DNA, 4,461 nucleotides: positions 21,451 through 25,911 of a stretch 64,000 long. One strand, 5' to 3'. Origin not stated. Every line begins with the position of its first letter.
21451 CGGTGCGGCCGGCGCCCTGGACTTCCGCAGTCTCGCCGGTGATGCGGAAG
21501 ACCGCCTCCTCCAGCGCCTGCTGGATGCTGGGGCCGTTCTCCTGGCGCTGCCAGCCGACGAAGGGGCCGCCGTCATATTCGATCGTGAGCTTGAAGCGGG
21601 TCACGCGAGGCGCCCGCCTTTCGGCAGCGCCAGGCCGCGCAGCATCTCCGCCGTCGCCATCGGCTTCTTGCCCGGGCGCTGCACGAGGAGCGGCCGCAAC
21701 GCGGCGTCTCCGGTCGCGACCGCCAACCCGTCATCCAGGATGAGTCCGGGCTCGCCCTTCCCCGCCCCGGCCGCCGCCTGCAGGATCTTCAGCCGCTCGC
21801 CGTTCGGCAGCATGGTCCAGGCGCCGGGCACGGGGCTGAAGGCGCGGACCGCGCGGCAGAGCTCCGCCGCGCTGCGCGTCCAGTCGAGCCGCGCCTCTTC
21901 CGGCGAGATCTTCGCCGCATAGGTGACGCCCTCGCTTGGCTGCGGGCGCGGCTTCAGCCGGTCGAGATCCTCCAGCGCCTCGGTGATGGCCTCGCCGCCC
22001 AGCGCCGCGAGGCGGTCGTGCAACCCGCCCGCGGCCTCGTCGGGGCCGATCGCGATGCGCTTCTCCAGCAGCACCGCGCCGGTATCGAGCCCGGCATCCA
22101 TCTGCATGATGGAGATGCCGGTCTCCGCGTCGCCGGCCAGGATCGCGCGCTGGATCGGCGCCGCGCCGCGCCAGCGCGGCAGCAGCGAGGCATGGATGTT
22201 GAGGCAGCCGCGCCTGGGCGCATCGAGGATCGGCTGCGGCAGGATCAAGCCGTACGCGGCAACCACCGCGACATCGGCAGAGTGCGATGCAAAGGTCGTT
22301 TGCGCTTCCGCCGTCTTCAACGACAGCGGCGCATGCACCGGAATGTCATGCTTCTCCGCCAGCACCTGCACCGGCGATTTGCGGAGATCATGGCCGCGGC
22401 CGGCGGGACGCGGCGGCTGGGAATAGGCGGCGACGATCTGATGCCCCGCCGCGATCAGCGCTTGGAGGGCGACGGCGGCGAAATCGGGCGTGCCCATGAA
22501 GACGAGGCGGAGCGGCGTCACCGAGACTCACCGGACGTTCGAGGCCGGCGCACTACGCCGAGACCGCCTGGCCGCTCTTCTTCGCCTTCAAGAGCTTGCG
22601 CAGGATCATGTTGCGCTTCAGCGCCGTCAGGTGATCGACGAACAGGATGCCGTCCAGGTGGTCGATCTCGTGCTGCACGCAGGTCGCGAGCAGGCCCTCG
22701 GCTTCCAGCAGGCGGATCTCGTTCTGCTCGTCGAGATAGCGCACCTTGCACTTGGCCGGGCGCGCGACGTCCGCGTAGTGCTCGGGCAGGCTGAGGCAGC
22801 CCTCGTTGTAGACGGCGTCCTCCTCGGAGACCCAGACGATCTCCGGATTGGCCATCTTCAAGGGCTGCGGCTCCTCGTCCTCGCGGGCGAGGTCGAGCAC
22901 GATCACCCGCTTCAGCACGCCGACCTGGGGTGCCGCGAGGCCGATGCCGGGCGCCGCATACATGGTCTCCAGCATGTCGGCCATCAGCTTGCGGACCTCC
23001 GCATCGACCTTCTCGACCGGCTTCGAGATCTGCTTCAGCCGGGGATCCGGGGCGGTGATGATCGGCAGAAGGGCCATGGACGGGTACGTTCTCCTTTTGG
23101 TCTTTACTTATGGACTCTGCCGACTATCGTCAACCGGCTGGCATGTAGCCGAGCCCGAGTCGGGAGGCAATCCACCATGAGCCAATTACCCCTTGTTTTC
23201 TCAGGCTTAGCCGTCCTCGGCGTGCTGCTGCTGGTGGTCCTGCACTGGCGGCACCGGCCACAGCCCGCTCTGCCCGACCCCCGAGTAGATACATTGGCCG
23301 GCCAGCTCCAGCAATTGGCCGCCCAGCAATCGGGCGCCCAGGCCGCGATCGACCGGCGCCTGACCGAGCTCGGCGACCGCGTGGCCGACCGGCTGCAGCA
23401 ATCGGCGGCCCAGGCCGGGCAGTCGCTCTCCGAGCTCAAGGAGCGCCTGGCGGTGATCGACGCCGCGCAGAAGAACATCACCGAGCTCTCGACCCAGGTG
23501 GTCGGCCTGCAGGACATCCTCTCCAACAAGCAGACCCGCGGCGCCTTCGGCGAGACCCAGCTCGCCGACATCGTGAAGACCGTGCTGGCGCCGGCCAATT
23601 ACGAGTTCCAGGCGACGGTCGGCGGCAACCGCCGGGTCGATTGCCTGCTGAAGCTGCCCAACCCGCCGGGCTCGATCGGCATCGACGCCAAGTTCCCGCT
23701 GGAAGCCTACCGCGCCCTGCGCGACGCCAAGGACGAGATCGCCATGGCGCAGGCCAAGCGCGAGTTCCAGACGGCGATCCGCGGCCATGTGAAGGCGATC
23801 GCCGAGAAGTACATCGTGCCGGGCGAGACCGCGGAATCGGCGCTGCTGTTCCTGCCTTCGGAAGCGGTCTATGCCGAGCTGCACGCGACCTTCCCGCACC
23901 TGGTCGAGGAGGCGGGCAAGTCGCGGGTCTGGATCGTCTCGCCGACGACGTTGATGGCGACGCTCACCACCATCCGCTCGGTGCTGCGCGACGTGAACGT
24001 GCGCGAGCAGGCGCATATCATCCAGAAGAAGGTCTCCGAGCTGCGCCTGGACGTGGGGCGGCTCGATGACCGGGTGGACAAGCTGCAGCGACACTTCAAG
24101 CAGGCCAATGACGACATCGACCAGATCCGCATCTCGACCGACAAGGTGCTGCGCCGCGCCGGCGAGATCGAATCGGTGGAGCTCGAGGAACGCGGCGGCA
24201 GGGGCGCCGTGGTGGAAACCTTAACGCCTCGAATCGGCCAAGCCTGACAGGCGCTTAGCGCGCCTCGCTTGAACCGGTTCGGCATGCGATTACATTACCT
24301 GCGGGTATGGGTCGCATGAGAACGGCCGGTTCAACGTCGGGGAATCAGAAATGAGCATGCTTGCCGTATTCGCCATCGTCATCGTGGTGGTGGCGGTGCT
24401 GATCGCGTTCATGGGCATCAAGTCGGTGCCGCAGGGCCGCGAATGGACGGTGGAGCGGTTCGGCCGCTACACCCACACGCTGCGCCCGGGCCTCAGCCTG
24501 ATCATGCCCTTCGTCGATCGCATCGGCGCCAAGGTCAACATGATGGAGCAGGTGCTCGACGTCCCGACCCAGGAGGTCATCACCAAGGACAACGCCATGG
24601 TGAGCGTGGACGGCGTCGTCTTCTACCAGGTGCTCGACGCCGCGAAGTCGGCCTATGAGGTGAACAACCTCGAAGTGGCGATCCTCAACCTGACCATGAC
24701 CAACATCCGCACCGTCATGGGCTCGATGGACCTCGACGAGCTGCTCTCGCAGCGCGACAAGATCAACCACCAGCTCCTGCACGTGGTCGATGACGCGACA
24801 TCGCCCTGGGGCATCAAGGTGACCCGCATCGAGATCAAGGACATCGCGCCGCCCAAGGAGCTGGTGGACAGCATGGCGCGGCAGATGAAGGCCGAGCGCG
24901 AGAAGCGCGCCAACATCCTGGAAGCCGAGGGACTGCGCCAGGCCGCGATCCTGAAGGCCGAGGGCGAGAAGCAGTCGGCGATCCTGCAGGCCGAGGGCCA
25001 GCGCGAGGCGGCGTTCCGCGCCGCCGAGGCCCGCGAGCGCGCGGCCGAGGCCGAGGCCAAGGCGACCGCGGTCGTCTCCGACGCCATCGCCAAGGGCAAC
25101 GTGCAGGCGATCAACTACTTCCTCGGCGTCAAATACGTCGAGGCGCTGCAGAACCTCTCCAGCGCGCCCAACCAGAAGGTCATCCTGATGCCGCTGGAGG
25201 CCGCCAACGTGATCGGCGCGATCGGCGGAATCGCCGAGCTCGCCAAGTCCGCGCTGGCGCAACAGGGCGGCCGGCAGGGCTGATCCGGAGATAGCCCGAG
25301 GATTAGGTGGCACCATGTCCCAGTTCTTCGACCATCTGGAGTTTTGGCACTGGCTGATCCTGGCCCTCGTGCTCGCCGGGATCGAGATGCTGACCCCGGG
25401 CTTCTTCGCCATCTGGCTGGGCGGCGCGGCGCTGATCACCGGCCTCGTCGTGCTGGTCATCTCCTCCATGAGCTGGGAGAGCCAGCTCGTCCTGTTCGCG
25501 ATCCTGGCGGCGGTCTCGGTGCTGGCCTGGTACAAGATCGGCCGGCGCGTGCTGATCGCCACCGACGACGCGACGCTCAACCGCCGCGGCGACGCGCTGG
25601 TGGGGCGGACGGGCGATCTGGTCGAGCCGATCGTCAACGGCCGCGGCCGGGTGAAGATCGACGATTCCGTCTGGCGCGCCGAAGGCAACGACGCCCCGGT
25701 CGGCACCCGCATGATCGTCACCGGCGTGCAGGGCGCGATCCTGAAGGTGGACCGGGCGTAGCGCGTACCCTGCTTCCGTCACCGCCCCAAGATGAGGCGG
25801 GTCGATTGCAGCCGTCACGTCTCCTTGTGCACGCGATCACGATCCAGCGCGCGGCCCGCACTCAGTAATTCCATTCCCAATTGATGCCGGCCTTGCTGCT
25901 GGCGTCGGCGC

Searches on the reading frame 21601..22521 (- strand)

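Call 52: search_protein_families(library=pfam, proteins=[window:21601-22521:-], max_evalue=0.0001)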
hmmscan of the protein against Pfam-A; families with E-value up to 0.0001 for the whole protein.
window:21601-22521:- (306 aa): 2 families
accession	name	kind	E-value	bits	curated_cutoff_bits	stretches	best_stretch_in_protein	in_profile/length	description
PF00551.24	Formyl_trans_N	-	1e-43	149.6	26.1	1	5-183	2-181/181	Formyl transferase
PF02911.23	Formyl_trans_C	-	5.2e-22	78.4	21.1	1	204-297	1-99/100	Formyl transferase, C-terminal domain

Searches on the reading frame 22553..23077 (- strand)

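Call 52: search_protein_families(library=pfam, proteins=[window:22553-23077:-], max_evalue=0.0001)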
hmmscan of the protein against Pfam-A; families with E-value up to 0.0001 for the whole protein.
window:22553-23077:- (174 aa): 1 family
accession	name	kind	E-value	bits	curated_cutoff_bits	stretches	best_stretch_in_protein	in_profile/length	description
PF01327.26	Pep_deformylase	-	7.8e-54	181.9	22.8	1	4-155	2-155/156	Polypeptide deformylase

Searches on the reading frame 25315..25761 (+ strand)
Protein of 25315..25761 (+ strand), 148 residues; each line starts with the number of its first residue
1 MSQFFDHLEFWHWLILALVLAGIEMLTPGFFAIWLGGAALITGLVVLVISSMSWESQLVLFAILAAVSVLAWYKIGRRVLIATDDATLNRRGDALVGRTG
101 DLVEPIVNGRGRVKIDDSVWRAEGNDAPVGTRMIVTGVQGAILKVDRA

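Call 52: search_protein_families(library=pfam, proteins=[window:25315-25761:+], max_evalue=0.0001)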
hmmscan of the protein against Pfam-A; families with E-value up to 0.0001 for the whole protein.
window:25315-25761:+ (148 aa): 1 family
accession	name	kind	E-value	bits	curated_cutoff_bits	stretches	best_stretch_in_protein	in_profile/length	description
PF01957.25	NfeD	-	1.5e-12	48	29.1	1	93-146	2-56/57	NfeD-like C-terminal, partner-binding domain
